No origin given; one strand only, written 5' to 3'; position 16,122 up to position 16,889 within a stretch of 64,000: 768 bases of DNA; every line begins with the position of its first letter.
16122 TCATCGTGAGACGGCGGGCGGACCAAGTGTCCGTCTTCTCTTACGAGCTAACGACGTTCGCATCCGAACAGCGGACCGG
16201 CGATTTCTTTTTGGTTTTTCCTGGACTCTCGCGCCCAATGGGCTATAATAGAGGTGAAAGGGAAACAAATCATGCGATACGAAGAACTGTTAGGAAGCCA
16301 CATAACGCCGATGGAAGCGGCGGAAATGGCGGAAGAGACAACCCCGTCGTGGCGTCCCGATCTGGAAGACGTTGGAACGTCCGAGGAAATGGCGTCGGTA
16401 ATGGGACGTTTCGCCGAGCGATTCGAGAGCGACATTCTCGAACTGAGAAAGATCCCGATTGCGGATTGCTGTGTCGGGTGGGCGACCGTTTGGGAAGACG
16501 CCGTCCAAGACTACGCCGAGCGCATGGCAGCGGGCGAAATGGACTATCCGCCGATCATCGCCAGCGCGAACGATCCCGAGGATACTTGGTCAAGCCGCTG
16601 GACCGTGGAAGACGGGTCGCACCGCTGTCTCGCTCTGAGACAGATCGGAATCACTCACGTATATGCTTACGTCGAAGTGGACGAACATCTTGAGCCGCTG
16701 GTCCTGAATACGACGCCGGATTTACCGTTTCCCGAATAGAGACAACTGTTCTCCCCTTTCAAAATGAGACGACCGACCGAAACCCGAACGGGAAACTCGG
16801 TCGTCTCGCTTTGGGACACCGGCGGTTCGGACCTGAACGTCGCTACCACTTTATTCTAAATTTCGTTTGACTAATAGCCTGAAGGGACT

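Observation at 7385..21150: Array of about 22 autonomous promoter-leader-microgene-terminator cassettes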

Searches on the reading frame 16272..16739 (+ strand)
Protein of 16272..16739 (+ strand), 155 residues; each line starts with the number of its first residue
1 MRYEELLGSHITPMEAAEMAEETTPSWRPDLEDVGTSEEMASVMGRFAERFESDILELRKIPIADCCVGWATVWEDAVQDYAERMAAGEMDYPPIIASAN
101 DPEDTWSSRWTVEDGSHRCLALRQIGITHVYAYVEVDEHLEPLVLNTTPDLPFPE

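Call 12: search_protein_families(library=pfam, proteins=[window:16272-16739:+], max_evalue=0.05)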
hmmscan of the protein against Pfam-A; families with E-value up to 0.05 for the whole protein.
window:16272-16739:+ (155 aa): 0 families

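Call 13: search_protein_families(library=phrogs, proteins=[window:16272-16739:+], max_evalue=0.01)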
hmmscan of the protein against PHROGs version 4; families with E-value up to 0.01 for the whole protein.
window:16272-16739:+ (155 aa): 1 family
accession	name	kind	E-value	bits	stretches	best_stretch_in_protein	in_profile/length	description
phrog_17560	-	unknown function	0.0019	19.5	1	53-120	30-89/119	-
